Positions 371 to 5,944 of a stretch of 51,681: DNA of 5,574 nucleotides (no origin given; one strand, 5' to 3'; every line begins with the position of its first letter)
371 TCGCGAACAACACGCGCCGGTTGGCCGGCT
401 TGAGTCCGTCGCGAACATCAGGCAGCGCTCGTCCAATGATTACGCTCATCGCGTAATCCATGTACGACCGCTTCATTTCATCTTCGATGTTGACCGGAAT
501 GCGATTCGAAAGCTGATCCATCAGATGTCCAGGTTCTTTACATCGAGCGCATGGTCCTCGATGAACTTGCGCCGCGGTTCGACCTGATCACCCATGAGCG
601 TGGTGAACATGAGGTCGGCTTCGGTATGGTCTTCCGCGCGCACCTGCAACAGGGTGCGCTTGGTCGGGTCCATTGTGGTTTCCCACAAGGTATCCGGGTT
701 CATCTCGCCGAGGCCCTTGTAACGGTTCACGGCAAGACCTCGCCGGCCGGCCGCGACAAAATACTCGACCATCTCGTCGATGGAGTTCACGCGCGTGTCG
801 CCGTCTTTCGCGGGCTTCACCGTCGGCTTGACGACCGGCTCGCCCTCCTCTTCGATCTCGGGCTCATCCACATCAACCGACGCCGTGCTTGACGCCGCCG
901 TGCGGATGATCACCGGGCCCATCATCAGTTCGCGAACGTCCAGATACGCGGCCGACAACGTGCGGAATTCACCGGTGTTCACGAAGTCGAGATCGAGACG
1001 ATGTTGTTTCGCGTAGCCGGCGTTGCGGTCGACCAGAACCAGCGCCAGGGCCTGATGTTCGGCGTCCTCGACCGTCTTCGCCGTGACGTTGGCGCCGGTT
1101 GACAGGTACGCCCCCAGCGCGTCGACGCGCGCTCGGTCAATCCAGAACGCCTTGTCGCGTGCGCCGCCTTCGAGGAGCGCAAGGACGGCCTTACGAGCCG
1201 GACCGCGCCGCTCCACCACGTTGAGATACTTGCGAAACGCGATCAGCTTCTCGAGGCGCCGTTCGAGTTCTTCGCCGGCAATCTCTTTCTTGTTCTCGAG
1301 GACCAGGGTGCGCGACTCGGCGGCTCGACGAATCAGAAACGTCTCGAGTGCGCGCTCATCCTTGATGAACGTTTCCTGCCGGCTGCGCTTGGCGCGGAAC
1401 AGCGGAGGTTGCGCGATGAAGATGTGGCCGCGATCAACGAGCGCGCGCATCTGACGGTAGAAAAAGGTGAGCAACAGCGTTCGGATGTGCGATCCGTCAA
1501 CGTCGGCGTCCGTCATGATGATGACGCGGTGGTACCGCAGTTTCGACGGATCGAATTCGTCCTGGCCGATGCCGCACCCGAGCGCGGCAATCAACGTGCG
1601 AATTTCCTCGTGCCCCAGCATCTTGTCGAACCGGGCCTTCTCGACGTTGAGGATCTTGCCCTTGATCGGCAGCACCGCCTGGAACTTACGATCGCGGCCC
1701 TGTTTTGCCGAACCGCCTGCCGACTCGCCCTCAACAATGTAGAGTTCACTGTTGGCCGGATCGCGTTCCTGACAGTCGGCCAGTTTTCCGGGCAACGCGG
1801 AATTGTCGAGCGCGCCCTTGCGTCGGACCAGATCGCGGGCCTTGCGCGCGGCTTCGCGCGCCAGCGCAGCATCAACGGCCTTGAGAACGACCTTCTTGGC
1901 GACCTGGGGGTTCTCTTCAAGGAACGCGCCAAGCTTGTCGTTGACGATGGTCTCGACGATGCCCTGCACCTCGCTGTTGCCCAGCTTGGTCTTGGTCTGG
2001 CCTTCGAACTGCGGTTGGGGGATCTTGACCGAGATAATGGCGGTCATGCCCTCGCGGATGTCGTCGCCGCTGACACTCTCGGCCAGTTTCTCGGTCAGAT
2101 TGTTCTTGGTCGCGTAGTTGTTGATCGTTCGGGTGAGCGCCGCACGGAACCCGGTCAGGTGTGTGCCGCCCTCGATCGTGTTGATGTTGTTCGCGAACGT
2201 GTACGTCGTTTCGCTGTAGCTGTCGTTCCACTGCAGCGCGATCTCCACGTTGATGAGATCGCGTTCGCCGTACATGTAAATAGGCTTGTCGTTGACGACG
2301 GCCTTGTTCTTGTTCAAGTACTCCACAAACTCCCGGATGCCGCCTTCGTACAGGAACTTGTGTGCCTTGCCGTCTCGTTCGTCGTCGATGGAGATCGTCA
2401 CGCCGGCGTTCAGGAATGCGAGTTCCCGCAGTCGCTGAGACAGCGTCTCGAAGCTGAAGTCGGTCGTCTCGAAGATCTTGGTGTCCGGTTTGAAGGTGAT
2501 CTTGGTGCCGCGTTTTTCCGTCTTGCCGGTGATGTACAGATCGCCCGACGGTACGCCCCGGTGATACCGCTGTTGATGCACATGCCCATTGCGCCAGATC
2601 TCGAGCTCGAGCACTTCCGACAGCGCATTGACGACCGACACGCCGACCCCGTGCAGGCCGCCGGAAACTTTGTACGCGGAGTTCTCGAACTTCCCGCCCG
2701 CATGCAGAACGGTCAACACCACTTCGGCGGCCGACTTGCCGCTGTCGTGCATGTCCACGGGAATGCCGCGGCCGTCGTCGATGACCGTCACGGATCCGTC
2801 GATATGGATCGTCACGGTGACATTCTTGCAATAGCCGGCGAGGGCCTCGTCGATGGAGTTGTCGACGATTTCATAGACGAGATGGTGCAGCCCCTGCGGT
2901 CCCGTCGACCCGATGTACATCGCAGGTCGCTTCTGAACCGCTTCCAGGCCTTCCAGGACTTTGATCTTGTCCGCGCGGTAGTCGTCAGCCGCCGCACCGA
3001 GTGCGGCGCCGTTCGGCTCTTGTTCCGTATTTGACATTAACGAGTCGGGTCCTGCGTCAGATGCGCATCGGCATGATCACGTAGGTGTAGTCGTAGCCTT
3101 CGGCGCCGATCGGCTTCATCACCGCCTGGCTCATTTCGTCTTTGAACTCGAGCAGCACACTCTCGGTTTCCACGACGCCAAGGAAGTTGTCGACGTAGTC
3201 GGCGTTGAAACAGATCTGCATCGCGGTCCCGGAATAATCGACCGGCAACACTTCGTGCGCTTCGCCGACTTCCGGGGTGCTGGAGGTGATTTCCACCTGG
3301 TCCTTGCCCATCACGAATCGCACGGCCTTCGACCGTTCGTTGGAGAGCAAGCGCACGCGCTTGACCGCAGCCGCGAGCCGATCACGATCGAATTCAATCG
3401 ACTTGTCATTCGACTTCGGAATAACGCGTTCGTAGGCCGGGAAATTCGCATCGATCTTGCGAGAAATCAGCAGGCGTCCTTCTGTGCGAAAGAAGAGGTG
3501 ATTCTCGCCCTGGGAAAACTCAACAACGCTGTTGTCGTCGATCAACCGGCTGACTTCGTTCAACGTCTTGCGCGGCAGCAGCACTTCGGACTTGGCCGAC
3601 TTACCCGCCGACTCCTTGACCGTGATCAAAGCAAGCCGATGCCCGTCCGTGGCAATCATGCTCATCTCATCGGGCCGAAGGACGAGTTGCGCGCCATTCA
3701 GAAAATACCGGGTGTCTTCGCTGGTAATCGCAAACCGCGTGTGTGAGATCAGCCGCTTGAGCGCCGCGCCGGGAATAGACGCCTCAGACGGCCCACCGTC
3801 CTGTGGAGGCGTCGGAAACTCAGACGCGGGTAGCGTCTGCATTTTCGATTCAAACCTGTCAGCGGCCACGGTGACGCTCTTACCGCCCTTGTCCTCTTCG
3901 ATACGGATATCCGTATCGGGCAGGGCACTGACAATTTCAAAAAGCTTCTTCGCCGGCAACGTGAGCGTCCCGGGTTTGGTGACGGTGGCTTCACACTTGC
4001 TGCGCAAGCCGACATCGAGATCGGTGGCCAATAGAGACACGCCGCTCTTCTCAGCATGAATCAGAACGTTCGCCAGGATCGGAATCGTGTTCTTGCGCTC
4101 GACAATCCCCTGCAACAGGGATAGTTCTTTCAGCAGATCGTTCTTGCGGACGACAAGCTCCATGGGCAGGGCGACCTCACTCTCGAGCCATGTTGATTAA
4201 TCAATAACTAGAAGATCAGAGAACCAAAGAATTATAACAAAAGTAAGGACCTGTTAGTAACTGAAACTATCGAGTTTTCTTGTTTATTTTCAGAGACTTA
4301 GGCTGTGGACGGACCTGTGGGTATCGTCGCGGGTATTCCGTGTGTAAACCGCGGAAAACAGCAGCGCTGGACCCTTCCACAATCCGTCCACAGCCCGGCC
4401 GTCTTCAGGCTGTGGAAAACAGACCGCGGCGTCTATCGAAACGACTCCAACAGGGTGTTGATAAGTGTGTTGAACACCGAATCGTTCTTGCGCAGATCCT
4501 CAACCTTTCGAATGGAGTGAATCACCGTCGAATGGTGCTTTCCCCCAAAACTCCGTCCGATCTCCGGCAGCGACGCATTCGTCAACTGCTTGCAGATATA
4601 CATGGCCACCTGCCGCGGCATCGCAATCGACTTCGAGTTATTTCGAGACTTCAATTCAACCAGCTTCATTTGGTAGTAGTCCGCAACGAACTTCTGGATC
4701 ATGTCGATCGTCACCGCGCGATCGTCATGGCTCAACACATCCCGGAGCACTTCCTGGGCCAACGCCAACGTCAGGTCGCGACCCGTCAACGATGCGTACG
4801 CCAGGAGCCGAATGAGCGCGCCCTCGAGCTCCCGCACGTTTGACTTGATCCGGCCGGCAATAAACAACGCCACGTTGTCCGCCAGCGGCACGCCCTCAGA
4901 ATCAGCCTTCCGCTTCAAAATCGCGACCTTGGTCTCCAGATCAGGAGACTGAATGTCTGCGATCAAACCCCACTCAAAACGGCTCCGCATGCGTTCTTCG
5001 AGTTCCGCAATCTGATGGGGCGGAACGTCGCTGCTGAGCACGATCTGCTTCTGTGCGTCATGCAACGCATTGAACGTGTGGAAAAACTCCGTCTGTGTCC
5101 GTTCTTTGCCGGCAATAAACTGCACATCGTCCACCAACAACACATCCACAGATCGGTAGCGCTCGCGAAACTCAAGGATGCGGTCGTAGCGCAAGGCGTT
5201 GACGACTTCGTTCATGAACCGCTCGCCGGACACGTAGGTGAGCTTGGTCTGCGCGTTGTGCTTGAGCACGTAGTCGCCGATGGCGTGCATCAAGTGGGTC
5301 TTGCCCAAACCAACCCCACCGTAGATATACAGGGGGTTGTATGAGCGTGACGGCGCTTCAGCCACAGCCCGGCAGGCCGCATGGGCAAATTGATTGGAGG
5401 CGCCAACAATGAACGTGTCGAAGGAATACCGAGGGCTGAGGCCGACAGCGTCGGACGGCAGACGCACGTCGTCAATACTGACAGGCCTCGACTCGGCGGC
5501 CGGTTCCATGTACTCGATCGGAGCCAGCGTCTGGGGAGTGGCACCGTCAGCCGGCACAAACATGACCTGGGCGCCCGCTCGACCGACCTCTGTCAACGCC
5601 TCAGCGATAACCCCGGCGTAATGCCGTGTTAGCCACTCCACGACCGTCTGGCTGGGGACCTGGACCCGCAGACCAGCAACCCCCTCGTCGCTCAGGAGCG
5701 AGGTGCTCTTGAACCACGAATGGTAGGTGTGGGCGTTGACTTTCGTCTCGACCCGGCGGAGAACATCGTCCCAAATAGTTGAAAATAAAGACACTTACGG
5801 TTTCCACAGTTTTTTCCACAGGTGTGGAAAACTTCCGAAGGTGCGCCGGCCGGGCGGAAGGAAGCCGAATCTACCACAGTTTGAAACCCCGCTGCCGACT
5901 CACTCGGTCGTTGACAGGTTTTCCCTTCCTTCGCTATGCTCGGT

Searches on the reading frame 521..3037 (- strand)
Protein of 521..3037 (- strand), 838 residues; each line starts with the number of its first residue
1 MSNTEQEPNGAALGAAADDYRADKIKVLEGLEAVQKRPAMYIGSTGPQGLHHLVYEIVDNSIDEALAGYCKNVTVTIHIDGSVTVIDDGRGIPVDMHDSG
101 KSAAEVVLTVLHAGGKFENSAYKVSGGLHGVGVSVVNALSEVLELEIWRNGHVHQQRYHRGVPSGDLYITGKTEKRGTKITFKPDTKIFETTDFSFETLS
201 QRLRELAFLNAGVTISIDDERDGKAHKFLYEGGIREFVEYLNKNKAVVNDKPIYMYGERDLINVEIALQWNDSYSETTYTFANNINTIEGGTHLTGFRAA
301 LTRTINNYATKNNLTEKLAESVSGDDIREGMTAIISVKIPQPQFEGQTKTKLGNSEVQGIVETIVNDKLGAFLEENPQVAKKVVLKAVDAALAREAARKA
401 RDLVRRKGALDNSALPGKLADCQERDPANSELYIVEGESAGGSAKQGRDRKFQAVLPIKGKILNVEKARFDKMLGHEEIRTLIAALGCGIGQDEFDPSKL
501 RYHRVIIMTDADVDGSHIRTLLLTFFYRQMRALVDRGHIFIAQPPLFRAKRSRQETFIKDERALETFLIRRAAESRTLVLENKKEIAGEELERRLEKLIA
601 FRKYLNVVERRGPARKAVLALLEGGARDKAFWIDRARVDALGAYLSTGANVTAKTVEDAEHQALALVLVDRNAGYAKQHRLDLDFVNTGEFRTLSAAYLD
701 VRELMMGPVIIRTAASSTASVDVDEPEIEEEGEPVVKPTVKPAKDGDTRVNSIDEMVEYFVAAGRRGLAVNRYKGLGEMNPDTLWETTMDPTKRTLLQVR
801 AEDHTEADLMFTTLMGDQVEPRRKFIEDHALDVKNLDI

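Call 48: search_protein_families(library=pfam, proteins=[window:521-3037:-], max_evalue=0.00001)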
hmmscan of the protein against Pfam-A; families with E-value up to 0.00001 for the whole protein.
window:521-3037:- (838 aa): 4 families
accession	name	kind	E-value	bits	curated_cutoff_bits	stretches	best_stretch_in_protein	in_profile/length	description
PF00204.31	DNA_gyraseB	-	1e-65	220.9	27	1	233-402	1-172/173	DNA gyrase B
PF00986.26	DNA_gyraseB_C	-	3.4e-29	101.2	29.8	1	767-827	3-63/63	DNA gyrase B subunit, carboxyl terminus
PF01751.28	Toprim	-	3.9e-20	72.3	23.1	1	431-543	1-95/96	Toprim domain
PF02518.31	HATPase_c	-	1.3e-18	67.9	26.4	1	47-186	3-109/111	Histidine kinase-, DNA gyrase B-, and HSP90-like ATPase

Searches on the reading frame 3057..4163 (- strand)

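Call 48: search_protein_families(library=pfam, proteins=[window:3057-4163:-], max_evalue=0.00001)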
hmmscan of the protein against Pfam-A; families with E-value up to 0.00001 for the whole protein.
window:3057-4163:- (368 aa): 3 families
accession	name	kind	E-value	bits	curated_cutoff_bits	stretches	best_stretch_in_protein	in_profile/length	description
PF00712.24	DNA_pol3_beta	-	1e-31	110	24.4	1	1-118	1-118/120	DNA polymerase III beta subunit, N-terminal domain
PF02767.21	DNA_pol3_beta_2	-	9.6e-29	100.5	27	1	130-242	2-115/116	DNA polymerase III beta subunit, central domain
PF02768.20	DNA_pol3_beta_3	-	5.1e-27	94.5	27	1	246-367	2-121/121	DNA polymerase III beta subunit, C-terminal domain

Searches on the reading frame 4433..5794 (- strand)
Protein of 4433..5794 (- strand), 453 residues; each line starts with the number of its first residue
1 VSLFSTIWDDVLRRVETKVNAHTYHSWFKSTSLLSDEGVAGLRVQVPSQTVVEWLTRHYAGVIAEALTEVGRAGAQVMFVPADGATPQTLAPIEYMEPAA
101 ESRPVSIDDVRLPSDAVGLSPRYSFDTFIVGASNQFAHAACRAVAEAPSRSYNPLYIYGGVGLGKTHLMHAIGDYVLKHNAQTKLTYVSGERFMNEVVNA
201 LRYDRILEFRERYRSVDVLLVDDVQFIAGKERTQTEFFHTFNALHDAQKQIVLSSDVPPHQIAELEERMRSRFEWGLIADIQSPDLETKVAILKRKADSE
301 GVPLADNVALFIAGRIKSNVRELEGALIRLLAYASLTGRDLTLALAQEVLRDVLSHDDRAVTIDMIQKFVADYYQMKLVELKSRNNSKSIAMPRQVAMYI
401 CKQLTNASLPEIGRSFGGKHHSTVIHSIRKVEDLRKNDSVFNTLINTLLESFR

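Call 48: search_protein_families(library=pfam, proteins=[window:4433-5794:-], max_evalue=0.00001)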
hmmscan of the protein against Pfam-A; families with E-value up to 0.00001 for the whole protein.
window:4433-5794:- (453 aa): 5 families
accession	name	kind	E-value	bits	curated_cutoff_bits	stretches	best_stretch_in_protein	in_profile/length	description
PF00308.24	Bac_DnaA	-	8.5e-72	241.1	23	1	119-279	1-161/162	Bacterial DnaA ATPAse domain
PF08299.17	Bac_DnaA_C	-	1.5e-28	99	31.5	1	363-431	1-69/69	Bacterial dnaA protein helix-turn-helix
PF11638.13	DnaA_N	-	1.4e-13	50.7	24.6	1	5-68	1-64/65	DnaA N-terminal domain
PF22688.2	Hda_lid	-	1.4e-07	31.9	27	0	287-350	2-65/65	Hda, lid domain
PF01695.23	IstB_IS21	-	7.1e-06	26.1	24.1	0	156-258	96-195/238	IstB-like ATP binding protein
